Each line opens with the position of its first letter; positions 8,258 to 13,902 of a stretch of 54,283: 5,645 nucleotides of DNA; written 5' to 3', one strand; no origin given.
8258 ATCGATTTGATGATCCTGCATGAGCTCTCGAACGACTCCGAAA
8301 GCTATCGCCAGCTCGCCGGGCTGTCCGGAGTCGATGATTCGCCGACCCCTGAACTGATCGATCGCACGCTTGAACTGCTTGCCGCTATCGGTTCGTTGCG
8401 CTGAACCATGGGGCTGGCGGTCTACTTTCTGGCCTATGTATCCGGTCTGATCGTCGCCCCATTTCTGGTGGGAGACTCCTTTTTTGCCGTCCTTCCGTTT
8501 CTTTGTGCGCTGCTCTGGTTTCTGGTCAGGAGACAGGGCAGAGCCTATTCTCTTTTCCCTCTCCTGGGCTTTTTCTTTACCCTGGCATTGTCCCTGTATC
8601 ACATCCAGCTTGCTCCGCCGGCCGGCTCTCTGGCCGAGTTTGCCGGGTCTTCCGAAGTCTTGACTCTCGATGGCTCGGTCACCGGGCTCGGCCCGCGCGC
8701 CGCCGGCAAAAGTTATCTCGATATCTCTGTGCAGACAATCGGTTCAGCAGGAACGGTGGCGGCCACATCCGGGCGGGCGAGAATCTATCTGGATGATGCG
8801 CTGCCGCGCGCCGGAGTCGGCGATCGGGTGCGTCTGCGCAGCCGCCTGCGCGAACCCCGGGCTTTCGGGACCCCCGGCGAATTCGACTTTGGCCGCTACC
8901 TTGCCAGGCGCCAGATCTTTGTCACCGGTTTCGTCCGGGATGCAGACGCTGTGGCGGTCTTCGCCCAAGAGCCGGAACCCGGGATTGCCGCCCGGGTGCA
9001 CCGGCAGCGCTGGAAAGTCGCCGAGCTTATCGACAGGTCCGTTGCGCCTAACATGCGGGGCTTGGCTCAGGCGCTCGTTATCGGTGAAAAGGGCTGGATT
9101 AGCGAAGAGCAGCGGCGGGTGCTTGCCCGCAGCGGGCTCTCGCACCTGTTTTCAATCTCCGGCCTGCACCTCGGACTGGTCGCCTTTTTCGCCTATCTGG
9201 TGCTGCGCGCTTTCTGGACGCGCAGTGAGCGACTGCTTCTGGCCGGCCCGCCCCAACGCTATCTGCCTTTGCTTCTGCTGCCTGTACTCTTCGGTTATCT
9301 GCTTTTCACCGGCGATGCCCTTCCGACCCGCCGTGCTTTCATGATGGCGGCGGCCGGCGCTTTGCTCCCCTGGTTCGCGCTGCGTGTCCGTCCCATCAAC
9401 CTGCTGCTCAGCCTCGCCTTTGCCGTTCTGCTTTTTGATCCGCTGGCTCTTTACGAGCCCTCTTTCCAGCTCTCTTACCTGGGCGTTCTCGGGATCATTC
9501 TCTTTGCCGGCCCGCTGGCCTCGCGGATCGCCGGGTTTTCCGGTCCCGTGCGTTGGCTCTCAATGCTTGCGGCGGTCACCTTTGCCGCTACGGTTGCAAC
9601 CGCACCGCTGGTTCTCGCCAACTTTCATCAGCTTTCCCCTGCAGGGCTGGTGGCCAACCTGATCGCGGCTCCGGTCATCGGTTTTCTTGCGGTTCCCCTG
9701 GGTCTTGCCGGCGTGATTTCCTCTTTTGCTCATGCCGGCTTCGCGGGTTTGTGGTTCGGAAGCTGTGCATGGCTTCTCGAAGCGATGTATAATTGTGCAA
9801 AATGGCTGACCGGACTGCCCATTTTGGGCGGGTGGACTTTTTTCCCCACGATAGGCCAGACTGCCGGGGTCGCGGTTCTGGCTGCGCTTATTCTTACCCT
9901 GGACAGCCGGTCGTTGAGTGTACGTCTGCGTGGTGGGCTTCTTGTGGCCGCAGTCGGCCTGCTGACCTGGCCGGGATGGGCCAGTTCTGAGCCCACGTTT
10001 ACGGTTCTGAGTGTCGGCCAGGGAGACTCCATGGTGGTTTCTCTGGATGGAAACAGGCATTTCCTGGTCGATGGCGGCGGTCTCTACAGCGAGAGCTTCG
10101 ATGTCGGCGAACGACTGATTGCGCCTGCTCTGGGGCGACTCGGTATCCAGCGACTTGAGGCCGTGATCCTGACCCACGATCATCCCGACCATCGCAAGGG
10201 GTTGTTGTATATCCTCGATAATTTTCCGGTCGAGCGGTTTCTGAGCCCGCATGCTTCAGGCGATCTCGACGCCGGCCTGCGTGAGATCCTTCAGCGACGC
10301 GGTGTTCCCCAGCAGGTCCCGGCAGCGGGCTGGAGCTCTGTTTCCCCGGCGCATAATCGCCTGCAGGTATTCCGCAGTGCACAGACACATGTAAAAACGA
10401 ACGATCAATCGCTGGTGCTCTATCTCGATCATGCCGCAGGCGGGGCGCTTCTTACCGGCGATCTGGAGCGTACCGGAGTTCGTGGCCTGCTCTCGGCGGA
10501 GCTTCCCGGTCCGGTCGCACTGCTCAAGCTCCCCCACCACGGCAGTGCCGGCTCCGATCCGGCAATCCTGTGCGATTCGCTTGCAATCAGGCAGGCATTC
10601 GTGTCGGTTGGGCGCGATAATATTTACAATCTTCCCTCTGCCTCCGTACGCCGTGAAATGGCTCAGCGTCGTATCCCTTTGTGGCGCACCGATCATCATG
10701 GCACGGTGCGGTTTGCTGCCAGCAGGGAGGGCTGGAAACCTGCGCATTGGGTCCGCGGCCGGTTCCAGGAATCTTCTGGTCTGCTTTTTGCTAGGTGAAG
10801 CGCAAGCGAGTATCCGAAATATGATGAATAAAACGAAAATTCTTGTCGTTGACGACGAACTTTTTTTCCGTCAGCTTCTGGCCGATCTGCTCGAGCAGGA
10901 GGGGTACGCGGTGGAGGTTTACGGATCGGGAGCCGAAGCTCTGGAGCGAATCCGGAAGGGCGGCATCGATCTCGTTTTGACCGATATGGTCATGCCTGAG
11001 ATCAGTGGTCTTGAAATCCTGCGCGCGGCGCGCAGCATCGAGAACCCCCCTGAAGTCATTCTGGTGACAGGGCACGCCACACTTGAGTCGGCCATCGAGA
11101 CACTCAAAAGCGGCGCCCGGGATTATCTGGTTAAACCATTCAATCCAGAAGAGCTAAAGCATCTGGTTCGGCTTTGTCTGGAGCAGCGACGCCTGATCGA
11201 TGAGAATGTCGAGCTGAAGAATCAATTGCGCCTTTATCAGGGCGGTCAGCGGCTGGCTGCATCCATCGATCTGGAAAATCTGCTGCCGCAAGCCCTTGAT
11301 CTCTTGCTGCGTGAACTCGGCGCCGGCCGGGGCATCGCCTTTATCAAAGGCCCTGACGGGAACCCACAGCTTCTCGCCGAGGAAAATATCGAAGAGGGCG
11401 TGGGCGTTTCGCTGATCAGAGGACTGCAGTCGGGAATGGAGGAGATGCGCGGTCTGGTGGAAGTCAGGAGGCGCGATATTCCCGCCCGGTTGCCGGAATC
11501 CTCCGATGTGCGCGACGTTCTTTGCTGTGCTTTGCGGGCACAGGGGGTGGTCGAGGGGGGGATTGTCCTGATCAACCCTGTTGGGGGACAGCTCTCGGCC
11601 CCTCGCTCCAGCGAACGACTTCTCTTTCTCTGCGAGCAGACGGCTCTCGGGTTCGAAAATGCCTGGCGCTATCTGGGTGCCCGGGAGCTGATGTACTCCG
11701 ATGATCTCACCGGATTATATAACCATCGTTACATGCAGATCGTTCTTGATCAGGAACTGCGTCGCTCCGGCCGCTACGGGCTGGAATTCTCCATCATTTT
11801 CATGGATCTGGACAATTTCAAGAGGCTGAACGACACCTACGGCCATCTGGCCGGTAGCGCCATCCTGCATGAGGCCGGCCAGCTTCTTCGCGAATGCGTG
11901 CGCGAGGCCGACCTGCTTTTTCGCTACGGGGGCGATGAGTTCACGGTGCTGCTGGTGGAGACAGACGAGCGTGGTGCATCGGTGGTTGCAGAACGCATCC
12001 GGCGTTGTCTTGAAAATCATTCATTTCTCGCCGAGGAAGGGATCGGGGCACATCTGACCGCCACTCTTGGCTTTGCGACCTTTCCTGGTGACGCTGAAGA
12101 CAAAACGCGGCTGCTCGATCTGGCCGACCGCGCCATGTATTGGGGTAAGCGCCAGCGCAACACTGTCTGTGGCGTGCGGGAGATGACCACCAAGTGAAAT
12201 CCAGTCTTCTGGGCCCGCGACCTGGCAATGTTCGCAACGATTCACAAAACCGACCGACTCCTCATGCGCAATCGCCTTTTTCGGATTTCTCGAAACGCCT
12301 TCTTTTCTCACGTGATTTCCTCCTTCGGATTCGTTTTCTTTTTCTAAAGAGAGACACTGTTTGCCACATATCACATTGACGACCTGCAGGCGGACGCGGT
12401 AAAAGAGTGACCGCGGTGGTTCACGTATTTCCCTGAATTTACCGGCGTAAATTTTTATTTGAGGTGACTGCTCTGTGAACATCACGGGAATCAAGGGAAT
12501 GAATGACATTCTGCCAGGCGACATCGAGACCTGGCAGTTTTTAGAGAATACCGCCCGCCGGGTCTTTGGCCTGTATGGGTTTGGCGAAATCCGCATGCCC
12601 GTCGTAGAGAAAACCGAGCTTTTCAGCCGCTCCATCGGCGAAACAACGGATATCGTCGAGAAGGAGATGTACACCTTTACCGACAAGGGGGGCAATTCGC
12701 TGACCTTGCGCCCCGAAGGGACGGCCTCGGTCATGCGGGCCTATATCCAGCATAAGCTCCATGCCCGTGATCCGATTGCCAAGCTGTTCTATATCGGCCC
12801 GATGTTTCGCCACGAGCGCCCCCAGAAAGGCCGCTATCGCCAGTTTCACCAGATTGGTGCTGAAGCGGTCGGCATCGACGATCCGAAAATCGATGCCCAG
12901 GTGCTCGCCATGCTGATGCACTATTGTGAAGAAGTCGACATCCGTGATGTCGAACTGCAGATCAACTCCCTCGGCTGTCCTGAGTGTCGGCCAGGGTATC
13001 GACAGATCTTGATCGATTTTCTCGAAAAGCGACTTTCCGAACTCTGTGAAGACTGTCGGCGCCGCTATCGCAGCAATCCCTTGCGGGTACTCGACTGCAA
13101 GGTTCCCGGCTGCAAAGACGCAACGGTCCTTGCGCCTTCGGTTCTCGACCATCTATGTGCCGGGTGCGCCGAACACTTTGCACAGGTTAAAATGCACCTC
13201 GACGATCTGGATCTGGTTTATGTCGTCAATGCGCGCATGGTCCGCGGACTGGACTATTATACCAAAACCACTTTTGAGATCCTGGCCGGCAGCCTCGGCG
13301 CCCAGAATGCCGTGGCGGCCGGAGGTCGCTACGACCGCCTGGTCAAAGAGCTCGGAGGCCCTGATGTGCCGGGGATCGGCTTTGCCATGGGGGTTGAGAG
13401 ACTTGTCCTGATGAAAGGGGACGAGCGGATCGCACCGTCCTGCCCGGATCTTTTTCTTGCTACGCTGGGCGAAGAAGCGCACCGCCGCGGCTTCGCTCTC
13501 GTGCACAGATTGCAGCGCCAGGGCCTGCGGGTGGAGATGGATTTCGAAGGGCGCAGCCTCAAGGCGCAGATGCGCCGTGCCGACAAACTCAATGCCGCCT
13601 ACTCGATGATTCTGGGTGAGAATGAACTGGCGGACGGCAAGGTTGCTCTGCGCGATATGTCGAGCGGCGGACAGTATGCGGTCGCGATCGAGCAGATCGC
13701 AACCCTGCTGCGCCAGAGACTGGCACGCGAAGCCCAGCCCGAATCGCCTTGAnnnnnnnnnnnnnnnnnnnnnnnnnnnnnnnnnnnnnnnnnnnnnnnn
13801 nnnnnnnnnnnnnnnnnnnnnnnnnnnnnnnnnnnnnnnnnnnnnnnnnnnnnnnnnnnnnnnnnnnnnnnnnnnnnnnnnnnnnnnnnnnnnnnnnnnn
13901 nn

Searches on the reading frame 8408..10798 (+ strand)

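Call 34: search_protein_families(library=pfam, proteins=[window:8408-10798:+], max_evalue=0.00001)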
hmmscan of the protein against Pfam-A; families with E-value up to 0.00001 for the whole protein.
window:8408-10798:+ (796 aa): 3 families
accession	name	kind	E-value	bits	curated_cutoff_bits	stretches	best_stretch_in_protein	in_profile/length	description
PF03772.21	Competence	-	1.5e-59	202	23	1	223-498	1-266/270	Competence protein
PF13567.11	DUF4131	-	6.5e-24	84.9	31.6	1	27-181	11-164/165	Domain of unknown function (DUF4131)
PF00753.33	Lactamase_B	-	9.2e-12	45.7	22.7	1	536-715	3-175/196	Metallo-beta-lactamase superfamily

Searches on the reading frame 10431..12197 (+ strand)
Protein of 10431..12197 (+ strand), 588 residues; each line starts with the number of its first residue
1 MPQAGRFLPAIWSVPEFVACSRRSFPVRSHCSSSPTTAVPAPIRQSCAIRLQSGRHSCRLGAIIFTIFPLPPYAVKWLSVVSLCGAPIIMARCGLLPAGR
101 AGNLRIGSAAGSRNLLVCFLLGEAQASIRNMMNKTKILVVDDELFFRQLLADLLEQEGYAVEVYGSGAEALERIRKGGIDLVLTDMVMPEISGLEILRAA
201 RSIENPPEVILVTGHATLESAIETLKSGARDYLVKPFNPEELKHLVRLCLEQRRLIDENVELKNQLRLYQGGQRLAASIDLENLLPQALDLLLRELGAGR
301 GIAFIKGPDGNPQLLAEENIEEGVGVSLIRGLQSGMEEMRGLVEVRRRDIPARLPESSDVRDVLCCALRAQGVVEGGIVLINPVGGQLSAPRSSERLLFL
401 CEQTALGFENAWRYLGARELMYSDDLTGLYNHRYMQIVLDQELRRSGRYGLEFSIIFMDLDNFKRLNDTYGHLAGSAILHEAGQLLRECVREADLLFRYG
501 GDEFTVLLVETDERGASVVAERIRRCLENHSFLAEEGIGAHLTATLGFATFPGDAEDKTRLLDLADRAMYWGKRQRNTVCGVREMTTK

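Call 34: search_protein_families(library=pfam, proteins=[window:10431-12197:+], max_evalue=0.00001)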
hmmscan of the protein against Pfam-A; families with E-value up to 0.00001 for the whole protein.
window:10431-12197:+ (588 aa): 2 families
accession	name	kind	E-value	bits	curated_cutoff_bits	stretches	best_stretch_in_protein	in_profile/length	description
PF00990.26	GGDEF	-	1.7e-42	145.4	23.8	1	422-576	2-158/161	Diguanylate cyclase, GGDEF domain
PF00072.30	Response_reg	-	9.7e-30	103.4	30.2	1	137-246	1-110/111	Response regulator receiver domain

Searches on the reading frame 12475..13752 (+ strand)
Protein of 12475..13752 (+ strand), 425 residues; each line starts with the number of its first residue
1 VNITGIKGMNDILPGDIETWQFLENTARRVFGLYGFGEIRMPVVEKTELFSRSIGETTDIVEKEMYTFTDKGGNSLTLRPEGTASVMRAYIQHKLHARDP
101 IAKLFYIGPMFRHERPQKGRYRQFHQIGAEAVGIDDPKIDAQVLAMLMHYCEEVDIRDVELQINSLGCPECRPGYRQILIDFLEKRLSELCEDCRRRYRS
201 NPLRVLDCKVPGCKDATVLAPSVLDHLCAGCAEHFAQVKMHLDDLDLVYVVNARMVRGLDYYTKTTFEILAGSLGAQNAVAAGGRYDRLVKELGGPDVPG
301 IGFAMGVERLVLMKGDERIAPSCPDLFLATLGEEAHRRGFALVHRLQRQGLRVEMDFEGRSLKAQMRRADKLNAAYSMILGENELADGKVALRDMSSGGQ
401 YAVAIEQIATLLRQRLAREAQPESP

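Call 34: search_protein_families(library=pfam, proteins=[window:12475-13752:+], max_evalue=0.00001)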
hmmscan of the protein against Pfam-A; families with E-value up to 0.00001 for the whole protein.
window:12475-13752:+ (425 aa): 3 families
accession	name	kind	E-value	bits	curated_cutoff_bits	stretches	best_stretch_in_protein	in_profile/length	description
PF13393.11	tRNA-synt_His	-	1.9e-44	152.6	25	1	8-310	1-308/308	Histidyl-tRNA synthetase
PF03129.25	HGTP_anticodon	-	7.1e-15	55.4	21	1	328-414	4-93/94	Anticodon binding domain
PF00587.30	tRNA-synt_2b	-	9.6e-14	52.3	29.3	1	66-312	1-173/179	tRNA synthetase class II core domain (G, H, P, S and T)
